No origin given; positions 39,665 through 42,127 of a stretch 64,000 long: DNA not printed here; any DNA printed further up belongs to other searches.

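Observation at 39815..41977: Intronless OPT-family oligopeptide transporter in an animal-type gene neighbourhood: horizontal gene transfer candidate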

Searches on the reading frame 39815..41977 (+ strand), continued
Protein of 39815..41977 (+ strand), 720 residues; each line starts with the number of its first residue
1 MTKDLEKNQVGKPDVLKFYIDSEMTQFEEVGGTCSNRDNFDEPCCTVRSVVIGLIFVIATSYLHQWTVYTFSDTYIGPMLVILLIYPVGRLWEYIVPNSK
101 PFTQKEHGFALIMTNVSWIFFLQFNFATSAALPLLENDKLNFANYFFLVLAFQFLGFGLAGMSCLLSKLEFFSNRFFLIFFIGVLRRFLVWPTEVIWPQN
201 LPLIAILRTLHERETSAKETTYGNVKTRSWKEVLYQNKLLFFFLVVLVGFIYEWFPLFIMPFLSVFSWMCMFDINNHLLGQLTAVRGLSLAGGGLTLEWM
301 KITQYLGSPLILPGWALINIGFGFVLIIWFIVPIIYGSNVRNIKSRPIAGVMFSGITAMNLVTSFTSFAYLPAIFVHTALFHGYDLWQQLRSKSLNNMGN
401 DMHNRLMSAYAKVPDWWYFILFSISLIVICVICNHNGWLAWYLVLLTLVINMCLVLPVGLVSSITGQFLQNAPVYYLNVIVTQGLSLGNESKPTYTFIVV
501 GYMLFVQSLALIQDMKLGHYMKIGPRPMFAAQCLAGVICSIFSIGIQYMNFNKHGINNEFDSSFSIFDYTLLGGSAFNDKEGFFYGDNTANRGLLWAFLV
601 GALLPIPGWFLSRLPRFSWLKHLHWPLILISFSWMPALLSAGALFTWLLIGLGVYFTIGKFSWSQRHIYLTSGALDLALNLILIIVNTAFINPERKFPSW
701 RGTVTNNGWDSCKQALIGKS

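Call 13: find_encoding_contigs(protein=P0002, flank=10000, max_places=2)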
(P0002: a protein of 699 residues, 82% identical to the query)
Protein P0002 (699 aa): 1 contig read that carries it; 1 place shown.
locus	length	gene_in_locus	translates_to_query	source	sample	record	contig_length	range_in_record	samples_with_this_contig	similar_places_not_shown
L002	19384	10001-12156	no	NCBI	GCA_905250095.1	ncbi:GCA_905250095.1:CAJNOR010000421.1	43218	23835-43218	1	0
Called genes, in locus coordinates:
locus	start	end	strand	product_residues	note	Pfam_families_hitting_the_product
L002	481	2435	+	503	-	PF13426:PAS_9 (faint)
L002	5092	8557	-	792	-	PF00076:RRM_1, PF07744:SPOC (faint)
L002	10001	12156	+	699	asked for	PF03169:OPT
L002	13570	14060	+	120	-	PF04749:PLAC8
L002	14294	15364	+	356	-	PF00388:PI-PLC-X (weak), PF16670:PI-PLC-C1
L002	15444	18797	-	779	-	-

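Call 14: find_encoding_contigs(protein=P0016, flank=10000, max_places=2)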
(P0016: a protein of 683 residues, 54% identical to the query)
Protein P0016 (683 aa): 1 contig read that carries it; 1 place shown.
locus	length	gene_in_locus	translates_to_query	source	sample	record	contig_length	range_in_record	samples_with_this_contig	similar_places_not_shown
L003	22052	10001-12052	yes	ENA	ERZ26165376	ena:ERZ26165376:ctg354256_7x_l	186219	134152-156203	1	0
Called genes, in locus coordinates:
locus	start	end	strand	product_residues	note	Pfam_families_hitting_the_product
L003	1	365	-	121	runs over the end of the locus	-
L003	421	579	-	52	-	-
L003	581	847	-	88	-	-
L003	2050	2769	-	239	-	-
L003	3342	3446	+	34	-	-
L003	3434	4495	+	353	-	PF00001:7tm_1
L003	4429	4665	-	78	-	-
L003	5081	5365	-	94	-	-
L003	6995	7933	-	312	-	PF00001:7tm_1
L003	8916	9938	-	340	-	PF08450:SGL (faint), PF17170:DUF5128 (faint), PF01436:NHL (faint)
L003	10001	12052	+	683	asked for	PF03169:OPT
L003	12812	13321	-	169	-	-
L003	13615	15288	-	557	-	-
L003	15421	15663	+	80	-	-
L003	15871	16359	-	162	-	PF08560:DUF1757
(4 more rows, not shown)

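Call 33: search_solved_structures(query=P0001, max_evalue=0.001, show_alignments=1)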
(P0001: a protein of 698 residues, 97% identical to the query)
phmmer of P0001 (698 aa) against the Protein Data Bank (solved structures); distinct sequences matched with E-value up to 0.001: 0.

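Call 37: search_protein_representatives(alignment_id=A2)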
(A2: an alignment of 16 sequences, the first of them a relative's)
Query: 16 sequences, 691 profile positions. Proteins with E-value up to 0.001 (for the whole library): 2686; up to 1e-10: 1220; up to 1e-30: 339. The best 150 are listed.
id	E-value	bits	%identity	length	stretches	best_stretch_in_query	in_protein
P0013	0.0e+00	1301.0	-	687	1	11-690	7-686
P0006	3.4e-274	927.9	-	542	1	159-689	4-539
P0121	8.4e-158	543.2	-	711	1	12-673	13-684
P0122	2.8e-155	534.9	-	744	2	332-678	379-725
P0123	1.3e-152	526.0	-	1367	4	337-685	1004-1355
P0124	7.6e-130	450.8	-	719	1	5-677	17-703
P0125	6.5e-122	424.6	-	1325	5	336-670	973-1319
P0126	5.7e-116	404.9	-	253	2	547-689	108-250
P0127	3.0e-109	382.7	-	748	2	339-679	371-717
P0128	2.3e-105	369.9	-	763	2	344-688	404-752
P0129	1.3e-101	357.5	-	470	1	268-676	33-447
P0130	1.2e-100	354.3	-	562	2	341-684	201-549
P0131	1.3e-97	344.3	-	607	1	14-525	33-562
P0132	6.0e-96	338.7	-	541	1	162-684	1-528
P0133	4.7e-92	325.9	-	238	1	234-416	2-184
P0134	7.9e-92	325.1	-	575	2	208-540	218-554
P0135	9.5e-92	324.9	-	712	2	333-684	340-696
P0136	1.6e-90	320.8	-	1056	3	326-678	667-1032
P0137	2.8e-86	306.8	-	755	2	342-680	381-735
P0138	4.7e-86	306.1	-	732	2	343-678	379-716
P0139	3.5e-85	303.1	-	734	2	315-677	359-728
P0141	1.3e-84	301.3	-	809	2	25-327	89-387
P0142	7.9e-83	295.4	-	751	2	336-676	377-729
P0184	5.8e-64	233.0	-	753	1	26-678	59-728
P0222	2.2e-54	201.4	-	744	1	28-657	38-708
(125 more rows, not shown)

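Call 38: list_cluster_members(proteins=[P0121, P0122, P0123, P0124, P0125, P0127, P0128, P0135, P0136, P0137])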
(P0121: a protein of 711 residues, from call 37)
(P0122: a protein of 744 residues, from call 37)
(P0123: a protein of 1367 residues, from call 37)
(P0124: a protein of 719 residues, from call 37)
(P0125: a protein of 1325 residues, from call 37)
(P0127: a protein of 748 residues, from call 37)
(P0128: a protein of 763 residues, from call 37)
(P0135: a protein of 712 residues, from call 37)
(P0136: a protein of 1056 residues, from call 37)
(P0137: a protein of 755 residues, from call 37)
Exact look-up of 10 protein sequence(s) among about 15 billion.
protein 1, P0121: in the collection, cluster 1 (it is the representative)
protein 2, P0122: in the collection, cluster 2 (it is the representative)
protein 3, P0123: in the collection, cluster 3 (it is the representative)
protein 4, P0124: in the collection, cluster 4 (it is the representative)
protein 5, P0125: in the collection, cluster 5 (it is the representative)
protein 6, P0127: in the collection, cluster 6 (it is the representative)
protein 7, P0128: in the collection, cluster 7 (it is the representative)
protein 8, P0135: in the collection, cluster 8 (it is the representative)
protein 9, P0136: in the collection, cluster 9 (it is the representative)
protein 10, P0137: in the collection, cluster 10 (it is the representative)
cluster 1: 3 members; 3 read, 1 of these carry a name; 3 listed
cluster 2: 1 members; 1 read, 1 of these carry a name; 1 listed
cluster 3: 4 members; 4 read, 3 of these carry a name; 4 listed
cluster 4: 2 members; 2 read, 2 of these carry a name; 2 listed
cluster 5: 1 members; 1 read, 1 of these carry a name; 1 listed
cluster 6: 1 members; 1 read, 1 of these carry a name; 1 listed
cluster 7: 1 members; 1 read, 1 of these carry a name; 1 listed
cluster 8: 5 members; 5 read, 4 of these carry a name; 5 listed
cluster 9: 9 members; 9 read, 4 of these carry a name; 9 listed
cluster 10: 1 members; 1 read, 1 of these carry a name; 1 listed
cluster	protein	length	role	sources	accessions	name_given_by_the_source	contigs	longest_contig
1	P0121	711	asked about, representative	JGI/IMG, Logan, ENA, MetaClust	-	\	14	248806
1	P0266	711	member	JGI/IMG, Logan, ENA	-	-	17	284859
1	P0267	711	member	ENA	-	-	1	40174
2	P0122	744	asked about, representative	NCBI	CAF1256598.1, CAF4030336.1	unnamed protein product, partial [Didymodactylos carnosus]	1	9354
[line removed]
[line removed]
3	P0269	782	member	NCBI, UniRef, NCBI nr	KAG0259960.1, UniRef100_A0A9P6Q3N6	hypothetical protein BG011_002236 [Mortierella polycephala] | Oligopeptide transporter n=1 Tax=Mortierella polycephala TaxID=41804 ...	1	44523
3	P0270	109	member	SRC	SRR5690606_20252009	-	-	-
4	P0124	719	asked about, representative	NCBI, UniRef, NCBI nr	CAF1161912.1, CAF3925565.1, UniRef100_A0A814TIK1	unnamed protein product [Didymodactylos carnosus] | Oligopeptide transporter n=1 Tax=Didymodactylos carnosus TaxID=1234261 ...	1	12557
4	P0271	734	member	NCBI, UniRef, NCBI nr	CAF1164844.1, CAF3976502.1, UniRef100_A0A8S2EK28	unnamed protein product [Didymodactylos carnosus] | Oligopeptide transporter n=1 Tax=Didymodactylos carnosus TaxID=1234261 ...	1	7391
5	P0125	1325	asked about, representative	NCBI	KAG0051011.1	hypothetical protein BGZ83_004228, partial [Gryganskiella cystojenkinii]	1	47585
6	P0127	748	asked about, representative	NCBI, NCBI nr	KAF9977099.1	hypothetical protein BGZ73_006973 [Actinomortierella ambigua]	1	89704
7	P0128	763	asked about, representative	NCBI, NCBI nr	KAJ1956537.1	hypothetical protein EC988_001293 [Linderina pennispora]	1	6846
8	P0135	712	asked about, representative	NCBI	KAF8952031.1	hypothetical protein BGZ52_008335, partial [Haplosporangium bisporale]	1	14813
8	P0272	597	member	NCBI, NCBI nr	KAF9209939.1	hypothetical protein BGZ59_009882 [Podila verticillata]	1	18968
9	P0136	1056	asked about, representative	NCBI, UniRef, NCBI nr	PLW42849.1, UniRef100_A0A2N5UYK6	hypothetical protein PCASD_07221 [Puccinia coronata f. sp. avenae] | OPT family small oligopeptide transporter n=1 Tax=Puccinia coronata f. sp. avenae ...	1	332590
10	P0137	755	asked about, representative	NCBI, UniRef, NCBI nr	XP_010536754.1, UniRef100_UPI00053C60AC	PREDICTED: oligopeptide transporter 5-like [Tarenaya hassleriana] | oligopeptide transporter 5-like n=1 Tax=Tarenaya hassleriana TaxID=28532 ...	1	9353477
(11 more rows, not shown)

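Call 39: list_cluster_members(proteins=[P0129, P0131, P0132, P0134, P0138, P0139, P0141, P0142, P0184, P0222])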
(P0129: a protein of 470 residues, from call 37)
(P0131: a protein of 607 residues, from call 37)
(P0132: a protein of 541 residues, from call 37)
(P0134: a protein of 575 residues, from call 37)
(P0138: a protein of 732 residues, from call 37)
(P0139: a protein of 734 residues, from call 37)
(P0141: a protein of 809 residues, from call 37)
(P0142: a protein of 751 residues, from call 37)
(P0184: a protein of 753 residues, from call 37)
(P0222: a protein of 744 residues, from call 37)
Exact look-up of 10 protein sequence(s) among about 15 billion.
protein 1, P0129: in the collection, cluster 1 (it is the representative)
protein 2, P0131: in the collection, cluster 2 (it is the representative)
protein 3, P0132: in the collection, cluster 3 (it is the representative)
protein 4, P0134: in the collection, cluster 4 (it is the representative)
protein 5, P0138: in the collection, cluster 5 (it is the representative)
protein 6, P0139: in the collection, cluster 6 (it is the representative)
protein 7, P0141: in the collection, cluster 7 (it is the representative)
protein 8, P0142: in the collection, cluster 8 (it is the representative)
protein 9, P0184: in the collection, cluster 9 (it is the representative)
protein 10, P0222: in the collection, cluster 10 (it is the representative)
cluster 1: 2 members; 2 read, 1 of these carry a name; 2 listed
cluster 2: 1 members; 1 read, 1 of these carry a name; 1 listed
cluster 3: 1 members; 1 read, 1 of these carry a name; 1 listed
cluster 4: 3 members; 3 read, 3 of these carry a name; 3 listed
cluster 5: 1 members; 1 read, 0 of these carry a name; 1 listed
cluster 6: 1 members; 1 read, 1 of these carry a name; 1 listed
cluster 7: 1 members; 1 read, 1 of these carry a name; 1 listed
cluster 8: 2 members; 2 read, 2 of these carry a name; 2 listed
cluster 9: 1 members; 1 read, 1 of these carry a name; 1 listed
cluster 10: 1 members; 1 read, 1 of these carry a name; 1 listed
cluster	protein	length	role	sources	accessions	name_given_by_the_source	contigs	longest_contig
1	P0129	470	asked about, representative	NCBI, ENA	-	-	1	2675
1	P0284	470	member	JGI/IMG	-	OPT family oligopeptide transporter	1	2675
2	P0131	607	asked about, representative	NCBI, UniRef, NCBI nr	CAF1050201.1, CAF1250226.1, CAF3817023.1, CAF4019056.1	unnamed protein product [Didymodactylos carnosus] | Oligopeptide transporter n=1 Tax=Didymodactylos carnosus TaxID=1234261 ...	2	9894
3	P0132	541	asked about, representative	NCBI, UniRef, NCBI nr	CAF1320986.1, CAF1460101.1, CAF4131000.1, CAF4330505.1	unnamed protein product [Didymodactylos carnosus] | Oligopeptide transporter n=1 Tax=Didymodactylos carnosus TaxID=1234261 ...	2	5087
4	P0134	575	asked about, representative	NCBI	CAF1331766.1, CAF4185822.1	unnamed protein product, partial [Didymodactylos carnosus]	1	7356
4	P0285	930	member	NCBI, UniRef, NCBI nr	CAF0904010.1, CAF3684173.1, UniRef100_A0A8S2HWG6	unnamed protein product [Didymodactylos carnosus] | Phosphatidylcholine transfer protein n=1 Tax=Didymodactylos carnosus TaxID=1234261 ...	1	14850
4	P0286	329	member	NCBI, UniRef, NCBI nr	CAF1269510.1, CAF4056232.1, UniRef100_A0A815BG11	unnamed protein product [Didymodactylos carnosus] | Phosphatidylcholine transfer protein n=1 Tax=Didymodactylos carnosus TaxID=1234261 ...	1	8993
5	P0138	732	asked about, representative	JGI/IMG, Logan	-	-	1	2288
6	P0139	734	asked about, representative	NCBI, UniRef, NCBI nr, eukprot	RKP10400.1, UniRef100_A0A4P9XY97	oligopeptide transporter OPT family [Thamnocephalis sphaerospora] | Oligopeptide transporter OPT family n=1 Tax=Thamnocephalis sphaerospora TaxID=78915 ... | RKP10400.1 oligopeptide transporter OPT family [Thamnocephalis sphaerospora]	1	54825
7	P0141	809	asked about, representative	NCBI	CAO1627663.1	unnamed protein product [Parajaminaea phylloscopi]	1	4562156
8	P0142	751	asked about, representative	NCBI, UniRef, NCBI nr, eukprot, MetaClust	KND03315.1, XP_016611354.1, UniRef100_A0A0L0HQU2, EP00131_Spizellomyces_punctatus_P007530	OPT family small oligopeptide transporter [Spizellomyces punctatus DAOM BR117] | OPT family small oligopeptide transporter n=1 Tax=Spizellomyces punctatus (strain DAOM ... | XP_016611354.1 OPT family small oligopeptide transporter [Spizellomyces punctatus DAOM ...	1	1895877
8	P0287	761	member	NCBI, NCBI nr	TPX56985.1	hypothetical protein SpCBS45565_g08291 [Spizellomyces sp. 'palustris']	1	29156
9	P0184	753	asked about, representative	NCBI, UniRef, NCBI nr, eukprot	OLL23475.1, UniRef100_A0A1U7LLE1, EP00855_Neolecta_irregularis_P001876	Sexual differentiation process protein isp4 [Neolecta irregularis DAH-3] | Sexual differentiation process protein isp4 n=1 Tax=Neolecta irregularis (strain DAH-3) ... | OLL23475.1 Sexual differentiation process protein isp4 [Neolecta irregularis DAH-3]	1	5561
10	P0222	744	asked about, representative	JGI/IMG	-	OPT family small oligopeptide transporter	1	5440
